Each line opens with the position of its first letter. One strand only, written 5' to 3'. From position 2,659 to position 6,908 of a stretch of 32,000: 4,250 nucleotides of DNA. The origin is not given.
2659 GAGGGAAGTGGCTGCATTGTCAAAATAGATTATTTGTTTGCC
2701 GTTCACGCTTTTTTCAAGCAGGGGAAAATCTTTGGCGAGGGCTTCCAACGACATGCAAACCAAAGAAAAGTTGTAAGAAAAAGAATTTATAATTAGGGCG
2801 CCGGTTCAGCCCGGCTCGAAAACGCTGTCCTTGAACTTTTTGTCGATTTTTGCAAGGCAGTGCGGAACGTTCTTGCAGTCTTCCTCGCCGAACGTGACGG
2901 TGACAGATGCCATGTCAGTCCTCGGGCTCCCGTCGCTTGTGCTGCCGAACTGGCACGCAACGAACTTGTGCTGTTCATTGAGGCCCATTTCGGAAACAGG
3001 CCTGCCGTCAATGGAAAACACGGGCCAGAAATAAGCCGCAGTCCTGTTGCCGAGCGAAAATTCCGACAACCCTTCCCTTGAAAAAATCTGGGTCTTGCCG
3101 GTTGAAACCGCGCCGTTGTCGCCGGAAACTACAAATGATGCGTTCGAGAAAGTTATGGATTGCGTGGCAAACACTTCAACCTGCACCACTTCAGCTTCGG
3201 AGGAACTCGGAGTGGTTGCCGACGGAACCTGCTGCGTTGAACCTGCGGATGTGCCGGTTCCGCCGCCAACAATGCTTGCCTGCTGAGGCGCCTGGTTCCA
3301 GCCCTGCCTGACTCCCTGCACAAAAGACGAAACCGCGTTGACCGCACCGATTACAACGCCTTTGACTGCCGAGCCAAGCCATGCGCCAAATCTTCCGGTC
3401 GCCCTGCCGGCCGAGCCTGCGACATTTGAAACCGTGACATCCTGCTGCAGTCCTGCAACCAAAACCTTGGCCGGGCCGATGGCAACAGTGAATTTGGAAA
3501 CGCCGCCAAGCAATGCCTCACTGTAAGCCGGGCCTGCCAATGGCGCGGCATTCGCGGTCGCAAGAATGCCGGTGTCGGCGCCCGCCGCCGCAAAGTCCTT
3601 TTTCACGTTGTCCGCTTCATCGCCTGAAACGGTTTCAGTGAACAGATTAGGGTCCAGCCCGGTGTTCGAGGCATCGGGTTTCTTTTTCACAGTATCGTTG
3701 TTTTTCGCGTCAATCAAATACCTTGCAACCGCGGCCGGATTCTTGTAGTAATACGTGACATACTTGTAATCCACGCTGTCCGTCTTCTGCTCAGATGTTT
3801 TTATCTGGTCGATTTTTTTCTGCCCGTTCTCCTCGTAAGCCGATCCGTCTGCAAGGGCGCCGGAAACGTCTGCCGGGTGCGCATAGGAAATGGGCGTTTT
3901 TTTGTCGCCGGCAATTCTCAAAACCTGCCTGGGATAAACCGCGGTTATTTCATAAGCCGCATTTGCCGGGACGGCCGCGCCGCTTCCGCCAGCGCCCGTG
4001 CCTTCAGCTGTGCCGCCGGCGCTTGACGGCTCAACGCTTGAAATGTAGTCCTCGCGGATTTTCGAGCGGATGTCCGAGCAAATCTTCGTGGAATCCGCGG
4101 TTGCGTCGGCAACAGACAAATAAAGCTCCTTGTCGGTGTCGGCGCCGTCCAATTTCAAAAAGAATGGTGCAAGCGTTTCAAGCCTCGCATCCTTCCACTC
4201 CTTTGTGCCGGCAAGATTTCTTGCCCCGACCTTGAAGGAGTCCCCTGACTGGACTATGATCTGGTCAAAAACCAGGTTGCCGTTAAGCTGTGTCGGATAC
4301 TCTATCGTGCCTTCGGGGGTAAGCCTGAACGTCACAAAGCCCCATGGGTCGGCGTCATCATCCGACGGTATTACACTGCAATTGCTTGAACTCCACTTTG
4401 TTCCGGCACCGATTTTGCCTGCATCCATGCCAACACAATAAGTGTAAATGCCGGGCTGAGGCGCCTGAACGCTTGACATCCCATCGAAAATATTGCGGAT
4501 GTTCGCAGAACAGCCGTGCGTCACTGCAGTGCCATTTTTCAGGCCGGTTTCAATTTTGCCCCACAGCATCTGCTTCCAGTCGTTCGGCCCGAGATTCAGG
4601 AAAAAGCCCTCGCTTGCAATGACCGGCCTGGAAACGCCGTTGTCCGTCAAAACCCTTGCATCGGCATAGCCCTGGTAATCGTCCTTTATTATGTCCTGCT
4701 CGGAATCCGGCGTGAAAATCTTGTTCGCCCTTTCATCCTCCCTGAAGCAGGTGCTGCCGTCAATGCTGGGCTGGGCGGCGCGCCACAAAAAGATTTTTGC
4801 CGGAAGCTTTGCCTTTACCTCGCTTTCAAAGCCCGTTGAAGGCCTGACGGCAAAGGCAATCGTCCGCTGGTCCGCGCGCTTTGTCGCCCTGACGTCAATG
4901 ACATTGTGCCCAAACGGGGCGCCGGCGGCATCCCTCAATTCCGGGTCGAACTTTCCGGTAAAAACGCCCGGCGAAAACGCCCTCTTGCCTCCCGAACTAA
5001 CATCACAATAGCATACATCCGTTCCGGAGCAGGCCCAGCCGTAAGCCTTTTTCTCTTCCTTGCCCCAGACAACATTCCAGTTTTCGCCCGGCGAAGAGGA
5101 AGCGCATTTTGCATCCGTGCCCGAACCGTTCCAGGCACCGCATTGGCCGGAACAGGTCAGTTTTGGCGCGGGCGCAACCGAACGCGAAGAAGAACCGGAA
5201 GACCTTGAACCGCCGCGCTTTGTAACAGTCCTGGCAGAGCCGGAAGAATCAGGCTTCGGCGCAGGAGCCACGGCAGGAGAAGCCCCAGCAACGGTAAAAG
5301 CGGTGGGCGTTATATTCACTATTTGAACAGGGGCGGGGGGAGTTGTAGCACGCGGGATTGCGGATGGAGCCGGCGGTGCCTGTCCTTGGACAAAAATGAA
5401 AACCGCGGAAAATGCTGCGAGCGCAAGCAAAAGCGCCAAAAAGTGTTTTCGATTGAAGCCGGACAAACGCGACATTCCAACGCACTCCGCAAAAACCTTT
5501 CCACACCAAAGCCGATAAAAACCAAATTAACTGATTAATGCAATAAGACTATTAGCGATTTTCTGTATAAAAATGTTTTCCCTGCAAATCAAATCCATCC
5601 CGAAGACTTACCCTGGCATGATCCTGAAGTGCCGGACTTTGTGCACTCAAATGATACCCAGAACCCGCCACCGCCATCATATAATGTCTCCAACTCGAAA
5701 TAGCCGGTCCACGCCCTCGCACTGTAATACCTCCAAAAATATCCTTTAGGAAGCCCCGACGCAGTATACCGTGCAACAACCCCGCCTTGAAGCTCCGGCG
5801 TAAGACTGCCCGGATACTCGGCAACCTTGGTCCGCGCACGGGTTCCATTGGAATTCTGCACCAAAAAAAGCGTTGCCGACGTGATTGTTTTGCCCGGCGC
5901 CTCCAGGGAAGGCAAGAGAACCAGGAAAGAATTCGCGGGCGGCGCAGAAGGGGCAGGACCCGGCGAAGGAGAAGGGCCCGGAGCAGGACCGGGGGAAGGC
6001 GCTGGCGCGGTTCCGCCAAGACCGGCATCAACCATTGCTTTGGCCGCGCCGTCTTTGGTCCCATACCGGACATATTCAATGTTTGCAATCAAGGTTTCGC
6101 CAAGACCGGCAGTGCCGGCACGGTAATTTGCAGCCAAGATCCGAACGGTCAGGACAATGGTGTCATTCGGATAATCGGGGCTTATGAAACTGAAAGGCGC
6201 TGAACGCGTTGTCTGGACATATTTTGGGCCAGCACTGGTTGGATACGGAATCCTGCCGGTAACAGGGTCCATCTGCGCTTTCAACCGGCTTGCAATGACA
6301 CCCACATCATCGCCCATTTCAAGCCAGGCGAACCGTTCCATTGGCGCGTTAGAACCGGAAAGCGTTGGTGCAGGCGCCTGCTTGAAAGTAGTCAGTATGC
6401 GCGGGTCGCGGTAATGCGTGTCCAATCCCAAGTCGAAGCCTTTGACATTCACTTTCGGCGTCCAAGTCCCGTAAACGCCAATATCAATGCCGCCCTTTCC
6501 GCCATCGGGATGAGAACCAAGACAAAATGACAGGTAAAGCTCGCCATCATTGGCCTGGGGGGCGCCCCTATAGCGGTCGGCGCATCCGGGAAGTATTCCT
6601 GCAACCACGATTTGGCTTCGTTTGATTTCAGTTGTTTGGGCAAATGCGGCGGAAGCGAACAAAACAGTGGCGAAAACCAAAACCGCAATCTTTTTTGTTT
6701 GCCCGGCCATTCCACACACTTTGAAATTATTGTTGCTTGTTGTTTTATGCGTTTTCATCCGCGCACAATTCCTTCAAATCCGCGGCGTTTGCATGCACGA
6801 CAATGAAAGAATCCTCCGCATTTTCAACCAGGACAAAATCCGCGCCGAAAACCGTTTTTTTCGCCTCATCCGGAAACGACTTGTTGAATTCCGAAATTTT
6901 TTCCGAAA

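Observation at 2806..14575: Ten consecutive co-directional genes of unknown function forming a candidate cell-envelope/host-contact locus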

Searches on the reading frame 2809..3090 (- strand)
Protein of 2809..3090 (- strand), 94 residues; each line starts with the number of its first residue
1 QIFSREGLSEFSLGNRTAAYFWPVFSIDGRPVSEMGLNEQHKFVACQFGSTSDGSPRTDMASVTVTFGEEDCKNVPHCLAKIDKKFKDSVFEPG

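Call 85: find_related_loci(query=A11, collection=genome_contigs, flank=10000)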
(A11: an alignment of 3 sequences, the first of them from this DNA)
Query A11 (94 aa) in genome_contigs; peptide patterns used: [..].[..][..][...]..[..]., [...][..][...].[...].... (x = any residue, [..] = any of these).
63 stretches matched a pattern, but none encodes a relative of the query by tblastn (E <= 1e-3).

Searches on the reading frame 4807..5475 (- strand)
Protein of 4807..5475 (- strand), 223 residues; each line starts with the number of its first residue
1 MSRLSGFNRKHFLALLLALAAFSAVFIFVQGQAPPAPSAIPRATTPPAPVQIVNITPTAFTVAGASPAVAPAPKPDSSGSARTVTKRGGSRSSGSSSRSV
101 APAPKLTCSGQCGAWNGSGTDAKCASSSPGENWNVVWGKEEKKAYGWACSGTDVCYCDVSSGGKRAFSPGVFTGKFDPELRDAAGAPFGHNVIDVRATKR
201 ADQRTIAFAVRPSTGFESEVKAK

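Call 22: find_related_loci(query=A3, collection=genome_contigs, flank=10000)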
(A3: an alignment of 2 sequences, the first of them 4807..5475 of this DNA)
Query A3 (223 aa) in genome_contigs; peptide patterns used: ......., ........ (x = any residue, [..] = any of these).
59 stretches matched a pattern, but none encodes a relative of the query by tblastn (E <= 1e-3).
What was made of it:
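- Tried and rejected: GTDB species representatives were scanned twice, with the g10 N-terminal module and the C-terminal module, with no result (calls 22, 85).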

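Call 23: find_related_loci(query=A3, collection=metagenome_contigs, flank=10000)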
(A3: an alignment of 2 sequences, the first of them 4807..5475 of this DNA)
Query A3 (223 aa) in metagenome_contigs; peptide patterns used: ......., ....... (x = any residue, [..] = any of these).
160 stretches matched a pattern; 1 encode a relative of the query (tblastn E <= 1e-3); 1 distinct loci.
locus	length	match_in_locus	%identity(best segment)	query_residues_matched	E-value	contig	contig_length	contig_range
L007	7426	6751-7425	63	1-219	2e-77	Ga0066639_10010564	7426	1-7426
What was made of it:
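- Only one syntenic relative exists (calls 22, 23, 85).
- Tried and rejected: JGI metagenomes returned only the contig already known (call 23).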

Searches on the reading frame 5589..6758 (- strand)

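Call 7: search_protein_families(library=pfam, max_evalue=0.1, proteins=[window:5589-6758:-])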
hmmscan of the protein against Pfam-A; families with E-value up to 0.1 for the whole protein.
window:5589-6758:- (389 aa): 1 family
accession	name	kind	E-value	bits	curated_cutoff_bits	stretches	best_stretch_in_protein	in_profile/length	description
PF05887.16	Trypan_PARP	-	0.003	18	100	0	238-272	45-79/134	Procyclic acidic repetitive protein (PARP)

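Call 8: search_protein_families(library=phrogs, max_evalue=0.1, proteins=[window:5589-6758:-])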
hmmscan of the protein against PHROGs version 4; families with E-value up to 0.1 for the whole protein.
window:5589-6758:- (389 aa): 1 family
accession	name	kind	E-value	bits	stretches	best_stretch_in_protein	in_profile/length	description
phrog_27673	-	unknown function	0.01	17.3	1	22-55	2-35/99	-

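Call 9: search_protein_families(library=ncbifam, max_evalue=0.1, proteins=[window:5589-6758:-])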
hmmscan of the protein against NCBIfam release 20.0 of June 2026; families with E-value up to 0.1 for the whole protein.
window:5589-6758:- (389 aa): 0 families

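Call 77: search_protein_families(library=padloc, max_evalue=0.01, proteins=[window:5589-6758:-])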
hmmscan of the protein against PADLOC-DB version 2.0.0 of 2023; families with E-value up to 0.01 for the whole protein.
window:5589-6758:- (389 aa): 0 families
